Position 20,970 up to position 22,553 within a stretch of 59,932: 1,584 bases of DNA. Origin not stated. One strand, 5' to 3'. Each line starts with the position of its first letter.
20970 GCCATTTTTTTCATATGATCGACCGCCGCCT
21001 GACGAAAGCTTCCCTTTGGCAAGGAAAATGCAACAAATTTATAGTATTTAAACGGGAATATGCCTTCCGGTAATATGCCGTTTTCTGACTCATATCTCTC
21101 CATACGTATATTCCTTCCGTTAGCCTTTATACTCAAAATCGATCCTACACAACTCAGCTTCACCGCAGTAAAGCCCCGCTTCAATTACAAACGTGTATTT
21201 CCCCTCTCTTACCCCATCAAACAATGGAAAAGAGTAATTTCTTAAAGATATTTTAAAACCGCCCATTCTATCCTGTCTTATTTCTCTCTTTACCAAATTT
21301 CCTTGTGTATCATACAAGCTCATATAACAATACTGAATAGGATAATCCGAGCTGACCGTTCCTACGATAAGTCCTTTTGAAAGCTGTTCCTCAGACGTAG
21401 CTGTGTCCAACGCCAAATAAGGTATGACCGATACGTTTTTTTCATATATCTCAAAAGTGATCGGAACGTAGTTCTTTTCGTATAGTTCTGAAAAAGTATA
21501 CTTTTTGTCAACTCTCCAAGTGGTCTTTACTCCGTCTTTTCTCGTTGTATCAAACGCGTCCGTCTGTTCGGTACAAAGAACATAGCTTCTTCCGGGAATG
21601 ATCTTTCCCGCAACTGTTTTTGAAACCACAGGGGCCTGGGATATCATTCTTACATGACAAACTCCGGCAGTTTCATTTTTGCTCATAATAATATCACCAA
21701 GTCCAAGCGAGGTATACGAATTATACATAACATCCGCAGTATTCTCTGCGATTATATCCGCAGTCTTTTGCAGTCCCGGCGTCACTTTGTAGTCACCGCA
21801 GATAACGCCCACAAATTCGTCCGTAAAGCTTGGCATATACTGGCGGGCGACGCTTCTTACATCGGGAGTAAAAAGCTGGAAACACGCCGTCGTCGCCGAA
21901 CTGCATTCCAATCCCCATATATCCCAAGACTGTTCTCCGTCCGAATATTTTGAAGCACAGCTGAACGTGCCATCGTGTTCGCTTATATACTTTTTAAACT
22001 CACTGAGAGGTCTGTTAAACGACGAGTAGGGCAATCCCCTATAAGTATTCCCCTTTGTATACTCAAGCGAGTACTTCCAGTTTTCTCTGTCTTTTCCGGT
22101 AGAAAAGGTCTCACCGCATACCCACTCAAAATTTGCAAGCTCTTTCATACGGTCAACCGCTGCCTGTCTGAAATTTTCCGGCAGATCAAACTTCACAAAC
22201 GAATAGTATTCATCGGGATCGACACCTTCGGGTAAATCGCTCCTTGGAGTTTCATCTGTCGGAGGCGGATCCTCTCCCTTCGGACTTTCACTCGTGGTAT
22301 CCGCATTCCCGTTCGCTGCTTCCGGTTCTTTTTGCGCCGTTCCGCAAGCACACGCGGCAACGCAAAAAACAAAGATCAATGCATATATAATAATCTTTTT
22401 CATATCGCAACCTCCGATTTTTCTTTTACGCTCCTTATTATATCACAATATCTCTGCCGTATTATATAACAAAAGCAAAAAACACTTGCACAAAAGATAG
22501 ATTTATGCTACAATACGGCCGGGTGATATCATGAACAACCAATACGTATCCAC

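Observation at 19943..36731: Five copies of an unassigned secreted module with conserved Cys, His and EQTD: candidate new papain-fold (NlpC/P60-like) hydrolase family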

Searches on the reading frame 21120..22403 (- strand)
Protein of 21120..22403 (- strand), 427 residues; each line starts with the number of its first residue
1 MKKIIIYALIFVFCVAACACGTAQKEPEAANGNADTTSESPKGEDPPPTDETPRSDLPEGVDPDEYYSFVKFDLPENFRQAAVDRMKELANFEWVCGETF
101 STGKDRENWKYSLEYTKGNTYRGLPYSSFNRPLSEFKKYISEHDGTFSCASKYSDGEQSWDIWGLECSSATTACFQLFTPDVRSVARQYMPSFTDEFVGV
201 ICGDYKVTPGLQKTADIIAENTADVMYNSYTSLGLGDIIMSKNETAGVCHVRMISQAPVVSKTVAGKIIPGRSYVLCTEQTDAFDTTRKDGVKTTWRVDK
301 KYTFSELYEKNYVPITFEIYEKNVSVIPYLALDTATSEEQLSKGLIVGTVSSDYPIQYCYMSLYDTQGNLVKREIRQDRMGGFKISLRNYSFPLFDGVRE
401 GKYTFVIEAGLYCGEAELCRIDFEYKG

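Call 3: search_protein_families(library=pfam, proteins=[window:21120-22403:-], max_evalue=0.1)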
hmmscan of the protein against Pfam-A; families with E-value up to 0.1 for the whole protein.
window:21120-22403:- (427 aa): 1 family
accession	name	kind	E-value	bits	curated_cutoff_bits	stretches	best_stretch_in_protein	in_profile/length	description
PF01456.22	Mucin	-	0.044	14.2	34.7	1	5-46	6-48/143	Mucin-like glycoprotein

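Call 4: search_protein_families(library=ncbifam, proteins=[window:21120-22403:-], max_evalue=0.1)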
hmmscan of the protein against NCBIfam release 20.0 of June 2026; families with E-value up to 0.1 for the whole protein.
window:21120-22403:- (427 aa): 3 families
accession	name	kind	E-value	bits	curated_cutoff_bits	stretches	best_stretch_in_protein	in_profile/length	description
NF058647.1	lipo_LytA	equivalog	0.036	14.3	110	1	1-36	1-34/107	acidic lipoprotein LytA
NF041193.1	lipo_SP0191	subfamily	0.067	13.2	75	0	1-39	1-39/190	SP0191 family lipoprotein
NF050142.1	PG1828_fam_lipo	equivalog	0.068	13.9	50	0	1-39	1-35/59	PG1828 family lipoprotein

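Call 7: search_solved_structures(query=window:21120-22403:-, max_evalue=10)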
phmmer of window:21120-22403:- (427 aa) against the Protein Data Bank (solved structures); distinct sequences matched with E-value up to 10: 3.
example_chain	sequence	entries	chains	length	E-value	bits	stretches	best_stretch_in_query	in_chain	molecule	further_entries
9w9h_C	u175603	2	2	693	0.12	14.5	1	37-131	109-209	Kinesin-associated protein 3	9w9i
8ogk_A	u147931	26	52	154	1.5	10.8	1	202-282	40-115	Cyclic di-AMP synthase CdaA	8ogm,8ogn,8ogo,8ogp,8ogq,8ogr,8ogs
9g0g_A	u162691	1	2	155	1.5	10.8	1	202-282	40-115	Cyclic di-AMP synthase CdaA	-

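Call 8: find_homologous_proteins(query=window:21120-22403:-, max_evalue=0.001)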
Query window:21120-22403:- (427 aa): 25 proteins with E <= 0.001 among 3491 candidates.
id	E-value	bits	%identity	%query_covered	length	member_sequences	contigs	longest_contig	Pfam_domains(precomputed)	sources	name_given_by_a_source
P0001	4.0e-149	515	55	98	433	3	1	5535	-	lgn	-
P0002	1.0e-148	514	55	100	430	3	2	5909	-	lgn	-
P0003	1.3e-148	514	54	100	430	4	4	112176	-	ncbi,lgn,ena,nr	ncbi:MAG: hypothetical protein IJN17_08345 [Clostridia bacterium]|nr:hypothetical protein [Clostridi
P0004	6.0e-148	511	53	100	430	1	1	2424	-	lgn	-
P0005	1.4e-146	507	53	100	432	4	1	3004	-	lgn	-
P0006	3.8e-122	426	48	100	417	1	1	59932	-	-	-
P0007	1.2e-115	405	50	87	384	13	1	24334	-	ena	-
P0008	1.3e-114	402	50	88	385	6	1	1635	-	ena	-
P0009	1.5e-111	391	44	100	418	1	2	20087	-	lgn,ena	-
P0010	1.3e-110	388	49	88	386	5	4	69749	-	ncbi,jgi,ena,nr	ncbi:MAG: hypothetical protein E7615_05330 [Ruminococcaceae bacterium]|nr:hypothetical protein [Osci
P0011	5.6e-110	386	44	100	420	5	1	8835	-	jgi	-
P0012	6.8e-109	383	44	100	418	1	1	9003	-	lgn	-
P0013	1.0e-107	379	43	100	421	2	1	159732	-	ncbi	-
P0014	5.8e-95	337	42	100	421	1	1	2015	-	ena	-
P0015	1.9e-93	332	40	99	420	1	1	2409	-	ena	-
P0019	4.4e-83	298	38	99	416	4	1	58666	-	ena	-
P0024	4.5e-65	238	35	100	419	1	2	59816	-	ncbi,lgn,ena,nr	ncbi:MAG: hypothetical protein IKU48_04140 [Clostridia bacterium]|nr:hypothetical protein [Clostridi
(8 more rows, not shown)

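Call 12: search_solved_structures(query=A2, max_evalue=10, show_alignments=3)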
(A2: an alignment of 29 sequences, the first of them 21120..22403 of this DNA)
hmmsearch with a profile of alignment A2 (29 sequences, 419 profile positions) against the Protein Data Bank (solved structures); distinct sequences matched with E-value up to 10: 6.
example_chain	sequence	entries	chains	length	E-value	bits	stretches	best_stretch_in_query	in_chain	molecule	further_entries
6all_A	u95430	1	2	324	0.035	16.3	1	1-51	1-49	Fe(3+)-citrate-binding protein yfmC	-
2yp6_A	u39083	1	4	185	0.084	15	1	1-42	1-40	THIOREDOXIN FAMILY PROTEIN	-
8trz_A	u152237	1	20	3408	0.7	12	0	61-141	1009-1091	Hemocyanin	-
4yd9_C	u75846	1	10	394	0.9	11.6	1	61-140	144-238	hemocyanin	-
3j32_A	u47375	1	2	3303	0.9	11.6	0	53-139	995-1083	Hemocyanin isoform 1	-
2n3e_A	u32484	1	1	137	1.2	11.2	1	126-204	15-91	Major ampullate spidroin 1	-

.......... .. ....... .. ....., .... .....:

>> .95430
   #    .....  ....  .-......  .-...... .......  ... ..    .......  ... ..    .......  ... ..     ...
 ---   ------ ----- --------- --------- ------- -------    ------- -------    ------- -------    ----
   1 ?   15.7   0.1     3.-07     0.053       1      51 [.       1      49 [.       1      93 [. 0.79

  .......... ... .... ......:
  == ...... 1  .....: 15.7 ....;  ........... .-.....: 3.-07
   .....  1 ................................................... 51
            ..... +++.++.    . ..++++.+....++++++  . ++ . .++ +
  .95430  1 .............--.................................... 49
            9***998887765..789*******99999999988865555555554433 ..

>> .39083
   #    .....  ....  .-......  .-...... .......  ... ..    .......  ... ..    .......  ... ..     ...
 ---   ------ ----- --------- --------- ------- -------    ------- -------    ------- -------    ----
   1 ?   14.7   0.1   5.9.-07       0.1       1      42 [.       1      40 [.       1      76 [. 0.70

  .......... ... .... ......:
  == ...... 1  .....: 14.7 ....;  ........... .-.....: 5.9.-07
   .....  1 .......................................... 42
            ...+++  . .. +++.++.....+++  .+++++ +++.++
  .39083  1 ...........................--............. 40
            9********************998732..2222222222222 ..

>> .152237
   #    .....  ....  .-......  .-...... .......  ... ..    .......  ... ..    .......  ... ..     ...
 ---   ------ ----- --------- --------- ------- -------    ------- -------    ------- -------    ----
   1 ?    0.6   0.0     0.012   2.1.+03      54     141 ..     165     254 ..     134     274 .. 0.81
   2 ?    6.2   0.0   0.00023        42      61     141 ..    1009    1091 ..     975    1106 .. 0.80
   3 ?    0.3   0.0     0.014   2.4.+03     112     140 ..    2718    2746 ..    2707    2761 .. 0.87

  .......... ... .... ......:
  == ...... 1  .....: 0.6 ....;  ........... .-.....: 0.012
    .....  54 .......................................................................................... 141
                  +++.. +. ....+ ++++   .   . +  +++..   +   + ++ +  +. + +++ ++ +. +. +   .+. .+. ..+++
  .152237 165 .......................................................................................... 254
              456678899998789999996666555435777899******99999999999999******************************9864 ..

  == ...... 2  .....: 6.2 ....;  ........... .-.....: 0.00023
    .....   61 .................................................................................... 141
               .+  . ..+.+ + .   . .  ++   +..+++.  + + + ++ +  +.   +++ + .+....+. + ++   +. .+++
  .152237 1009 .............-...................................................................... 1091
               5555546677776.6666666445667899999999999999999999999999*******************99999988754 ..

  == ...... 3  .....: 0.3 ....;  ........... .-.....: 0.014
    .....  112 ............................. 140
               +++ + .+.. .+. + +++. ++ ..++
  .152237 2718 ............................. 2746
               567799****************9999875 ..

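Call 19: predict_structure(alignment_id=A2)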
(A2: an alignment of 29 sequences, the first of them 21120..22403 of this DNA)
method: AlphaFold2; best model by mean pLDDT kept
length: 427 residues; sequences in the alignment: 29
mean_pLDDT: 86.5   pTM: 0.81
mean pLDDT of the five models: 86.5, 86.4, 86.3, 85.1, 84.7
residues with pLDDT >= 90: 312; 70-90: 53; 50-70: 22; < 50: 40
segments of 3 or more residues with pLDDT < 50: 16-50, 152-156
pLDDT, mean of each block of 10 residues (from residue 1): 64 50 30 31 36 80 97 96 96 93 77 93 90 91 87 52 87 94 85 93 97 98 98 97 92 97 97 97 90 94 98 95 94 97 97 95 97 88 93 96 98 96 96
secondary structure, 60 per line:
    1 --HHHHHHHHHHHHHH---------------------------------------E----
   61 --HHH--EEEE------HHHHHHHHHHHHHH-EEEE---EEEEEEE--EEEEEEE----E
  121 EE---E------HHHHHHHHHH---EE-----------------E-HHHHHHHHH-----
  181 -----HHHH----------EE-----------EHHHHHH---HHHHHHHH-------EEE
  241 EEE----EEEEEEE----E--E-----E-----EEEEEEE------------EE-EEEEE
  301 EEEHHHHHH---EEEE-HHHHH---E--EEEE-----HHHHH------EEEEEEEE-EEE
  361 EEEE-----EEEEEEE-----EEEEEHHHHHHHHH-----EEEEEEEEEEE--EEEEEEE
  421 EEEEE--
elements in order: H3-16 E68-71 H78-91 E93-96 E100-106 E109-115 E120-122 H133-142 H167-175 H186-189 H214-219 H223-230 E238-243 E248-254 E274-280 E296-303 H304-309 E313-316 H318-322 E329-332 H338-342 E349-356 E358-364 E370-376 E382-386 H387-395 E401-411 E414-425

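Call 21: fold_search(model_id=the predicted structure, library=pdb)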
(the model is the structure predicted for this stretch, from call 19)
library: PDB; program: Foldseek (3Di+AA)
matches with E <= 10: 1147; with E <= 0.001: 0
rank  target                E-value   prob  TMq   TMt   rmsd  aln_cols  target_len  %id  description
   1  8k35_A                2.2e-03  0.16  0.12  0.07  30.5       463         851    9  Structure of the bacteriophage lambda tail tip complex (released 2023-11-15)
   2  9e7m_Ja               2.2e-03  0.14  0.12  0.07  31.1       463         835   11  In situ cryoEM structure of bacteriophage Ur-lambda tail tip complex (released 2025-11-05)
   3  8eok_G                3.1e-03  0.66  0.14  0.11  12.3       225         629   11  Structure of the C3bB proconvertase in complex with lufaxin and factor Xa (released 2023-08-30)
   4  6xi3                  3.5e-03  0.82  0.16  0.17  11.7       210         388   11  Crystal structure of tetra-tandem repeat in extending region of large adhesion protein (released 2020-10-14)
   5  4g5a_A                6.6e-03  1.00  0.14  0.44   4.5        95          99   10  Crystal structure of a putative member of duf 3244 protein family (BT_1867) from Bacteroides thetaiotaomicron VPI-5482 (released 2012-09-19)
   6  2xwx_A                8.8e-03  0.57  0.16  0.17  15.3       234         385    9  Vibrio cholerae colonization factor GbpA crystal structure (released 2011-11-16)
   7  2vkx_B                9.3e-03  0.69  0.15  0.28  15.0       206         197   11  Human NCAM, FN3 domains 1 and 2, M610R mutant (released 2008-02-26)
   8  6lem_A                9.3e-03  0.35  0.12  0.09  16.6       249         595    8  Structure of E. coli beta-glucuronidase complex with C6-nonyl uronic isofagomine (released 2021-01-27)
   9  7bj3                  1.1e-02  0.99  0.15  0.07   5.2        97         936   15  ScpA from Streptococcus pyogenes, S512A active site mutant (released 2021-05-12)
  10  4yok                  1.1e-02  0.47  0.15  0.26  15.8       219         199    8  Crystal structure of a DUF3823 family protein (PARMER_04126) from Parabacteroides merdae ATCC 43184 at 1.80 A resolution (released 2015-03-25)
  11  7y6e_C                1.2e-02  0.54  0.14  0.26  13.9       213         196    7  Crystal structure of sDscam FNIII23 domains, isoform Beta2v6 (released 2023-05-24)
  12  4go6_D                1.2e-02  0.33  0.13  0.23  13.5       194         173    8  Crystal structure of HCF-1 self-association sequence 1 (released 2012-10-17)
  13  2b5i_B                1.3e-02  0.33  0.13  0.22  14.9       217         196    7  cytokine receptor complex (released 2005-11-29)
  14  7bcj_MODEL_1_A        1.5e-02  0.87  0.15  0.33   7.0       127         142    9  Solution Structure of RoxP (released 2021-11-24)
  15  8u01                  1.6e-02  0.96  0.16  0.08   5.1       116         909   13  Crystal Structure of the Glycoside Hydrolase Family 2 TIM Barrel-domain Containing Protein from Phocaeicola plebeius (released 2023-09-27)
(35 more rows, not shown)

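Call 39: find_encoding_contigs(protein=P0013, flank=10000, max_places=3)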
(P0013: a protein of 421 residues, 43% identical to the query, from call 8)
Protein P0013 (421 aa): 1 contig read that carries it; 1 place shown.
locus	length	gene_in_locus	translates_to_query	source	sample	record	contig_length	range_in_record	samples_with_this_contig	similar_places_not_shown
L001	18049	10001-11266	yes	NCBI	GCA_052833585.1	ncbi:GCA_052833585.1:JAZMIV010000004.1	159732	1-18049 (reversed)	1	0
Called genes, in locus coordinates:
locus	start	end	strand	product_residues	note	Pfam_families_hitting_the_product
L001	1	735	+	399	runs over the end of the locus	PF01370:Epimerase, PF04321:RmlD_sub_bind (faint), PF07993:NAD_binding_4 (faint), PF14667:Polysacc_synt_C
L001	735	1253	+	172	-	PF17836:PglD_N, PF25087:GMPPB_C (faint), PF00132:Hexapep (faint)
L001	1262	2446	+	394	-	PF02350:Epimerase_2, PF04464:Glyphos_transf (weak)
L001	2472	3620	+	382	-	PF00483:NTP_transferase (weak), PF12804:NTP_transf_3 (weak), PF20202:DUF6564, PF01467:CTP_transf_like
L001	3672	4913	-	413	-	PF13180:PDZ_2, PF14685:PDZ_Tricorn (faint), PF17820:PDZ_6, PF05580:Peptidase_S55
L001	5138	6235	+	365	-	PF02557:VanY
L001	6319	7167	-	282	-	PF00165:HTH_AraC, PF12833:HTH_18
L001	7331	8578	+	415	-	-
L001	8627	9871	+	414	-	-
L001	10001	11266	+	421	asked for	-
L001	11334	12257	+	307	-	-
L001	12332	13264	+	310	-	-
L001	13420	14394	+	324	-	PF03547:Mem_trans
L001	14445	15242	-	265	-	PF02311:AraC_binding (weak), PF12833:HTH_18, PF00165:HTH_AraC (weak)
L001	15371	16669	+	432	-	-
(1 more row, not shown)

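Call 40: find_encoding_contigs(protein=P0003, flank=10000, max_places=3)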
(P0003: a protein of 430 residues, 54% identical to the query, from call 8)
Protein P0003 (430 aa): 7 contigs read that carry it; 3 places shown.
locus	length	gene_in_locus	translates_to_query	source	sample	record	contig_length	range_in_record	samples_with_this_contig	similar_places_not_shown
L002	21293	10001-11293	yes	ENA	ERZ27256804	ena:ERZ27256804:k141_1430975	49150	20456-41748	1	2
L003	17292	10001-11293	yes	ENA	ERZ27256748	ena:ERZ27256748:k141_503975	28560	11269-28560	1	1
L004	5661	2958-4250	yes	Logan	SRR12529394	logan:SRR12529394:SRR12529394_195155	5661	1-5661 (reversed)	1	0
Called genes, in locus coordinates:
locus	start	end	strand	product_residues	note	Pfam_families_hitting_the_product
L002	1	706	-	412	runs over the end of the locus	PF13180:PDZ_2, PF17820:PDZ_6 (weak), PF05580:Peptidase_S55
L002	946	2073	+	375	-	PF02557:VanY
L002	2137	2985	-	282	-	PF00165:HTH_AraC, PF12833:HTH_18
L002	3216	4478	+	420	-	-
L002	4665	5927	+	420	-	-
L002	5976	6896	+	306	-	-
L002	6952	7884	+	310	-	-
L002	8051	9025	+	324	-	PF03547:Mem_trans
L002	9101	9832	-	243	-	PF02311:AraC_binding (weak), PF07883:Cupin_2 (faint), PF12833:HTH_18, PF00165:HTH_AraC (weak)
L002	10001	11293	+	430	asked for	-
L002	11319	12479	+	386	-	-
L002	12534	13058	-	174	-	-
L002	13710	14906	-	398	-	PF13306:LRR_5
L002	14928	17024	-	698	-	PF03717:PBP_dimer, PF00905:Transpeptidase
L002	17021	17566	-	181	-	-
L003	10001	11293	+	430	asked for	-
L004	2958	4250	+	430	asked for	-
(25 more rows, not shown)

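Call 46: search_protein_families(library=pfam, alignment_id=A5, max_evalue=10)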
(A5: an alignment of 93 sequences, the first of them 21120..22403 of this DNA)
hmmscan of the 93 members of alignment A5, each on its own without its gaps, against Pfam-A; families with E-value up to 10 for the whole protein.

A. member 1, window:21120-22403:- (427 aa): 1 family
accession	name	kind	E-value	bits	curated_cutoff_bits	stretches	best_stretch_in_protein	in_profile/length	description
PF01456.22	Mucin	-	0.044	14.2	34.7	1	5-46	6-48/143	Mucin-like glycoprotein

B. families by the number of members that match (of 93 scanned): 84 families (the first 25 are shown)
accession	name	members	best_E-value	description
PF13860.13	FlgD_ig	14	0.0074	FlgD Ig-like domain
PF21827.1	New_glue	8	0.0013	New glue protein family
PF09716.15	ETRAMP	5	0.0065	Malarial early transcribed membrane protein (ETRAMP)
PF11589.14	DUF3244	4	0.00086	Domain of unknown function (DUF3244)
PF09134.16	Invasin_D3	4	0.014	Invasin, domain 3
PF16339.10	DUF4969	3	0.0083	Domain of unknown function (DUF4969)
PF17210.9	SdrD_B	2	0.00068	SdrD B-like domain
PF00877.26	NLPC_P60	2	0.0041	NlpC/P60 family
PF18962.6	Por_Secre_tail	2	0.0046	Secretion system C-terminal sorting domain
PF13620.12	CarboxypepD_reg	2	0.0054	Carboxypeptidase regulatory-like domain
PF05257.22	CHAP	2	0.0059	CHAP domain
PF01456.22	Mucin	2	0.019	Mucin-like glycoprotein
PF20101.4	DUF6491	2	0.2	Family of unknown function (DUF6491)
PF08139.17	LPAM_1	2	0.43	Prokaryotic membrane lipoprotein lipid attachment site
PF24421.1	Ig_J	1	0.0017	Tip attachment protein J, Ig-like domain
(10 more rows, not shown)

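Call 47: search_solved_structures(query=A5, max_evalue=10, show_alignments=0)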
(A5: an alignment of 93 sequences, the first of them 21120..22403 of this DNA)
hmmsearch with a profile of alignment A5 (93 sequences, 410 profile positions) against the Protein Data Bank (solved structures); distinct sequences matched with E-value up to 10: 17.
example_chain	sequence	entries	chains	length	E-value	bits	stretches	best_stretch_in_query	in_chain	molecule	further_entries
6xi3_AAA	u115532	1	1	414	0.0011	21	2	321-400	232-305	Large adhesion protein (Lap) involved in biofilm formation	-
7eh9_A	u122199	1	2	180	0.0052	18.8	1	333-407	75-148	Basal-body rod modification protein FlgD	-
7bhq_A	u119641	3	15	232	0.0081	18.2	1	333-407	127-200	Basal-body rod modification protein FlgD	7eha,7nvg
6nz0_Z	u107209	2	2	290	0.0084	18.1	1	347-407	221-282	Dyslexia-associated protein KIAA0319-like protein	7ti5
6all_A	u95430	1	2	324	0.05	15.6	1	1-49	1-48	Fe(3+)-citrate-binding protein yfmC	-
2yp6_A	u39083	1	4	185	0.089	14.7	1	1-41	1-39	THIOREDOXIN FAMILY PROTEIN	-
5vix_A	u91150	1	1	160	0.091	14.7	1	321-351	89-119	Polyubiquitin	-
9xf5_A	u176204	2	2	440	0.15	14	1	1-53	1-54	ABC transporter substrate-binding protein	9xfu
8s80_A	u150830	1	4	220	0.19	13.6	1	342-401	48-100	S-layer protein sap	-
3nqh_A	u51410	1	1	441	0.29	13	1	335-394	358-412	Glycosyl hydrolase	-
6taf_A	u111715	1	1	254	0.3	13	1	3-57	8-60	SLT domain-containing protein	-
6tad_A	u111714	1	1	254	0.3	13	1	3-57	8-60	SLT domain-containing protein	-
6ta9_A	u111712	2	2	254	0.3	13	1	3-57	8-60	SLT domain-containing protein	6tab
9b86_A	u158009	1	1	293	0.42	12.5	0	1-49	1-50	Heme-binding protein FetB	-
8z5s_AA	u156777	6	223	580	0.89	11.4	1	311-407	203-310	Flagellar M-ring protein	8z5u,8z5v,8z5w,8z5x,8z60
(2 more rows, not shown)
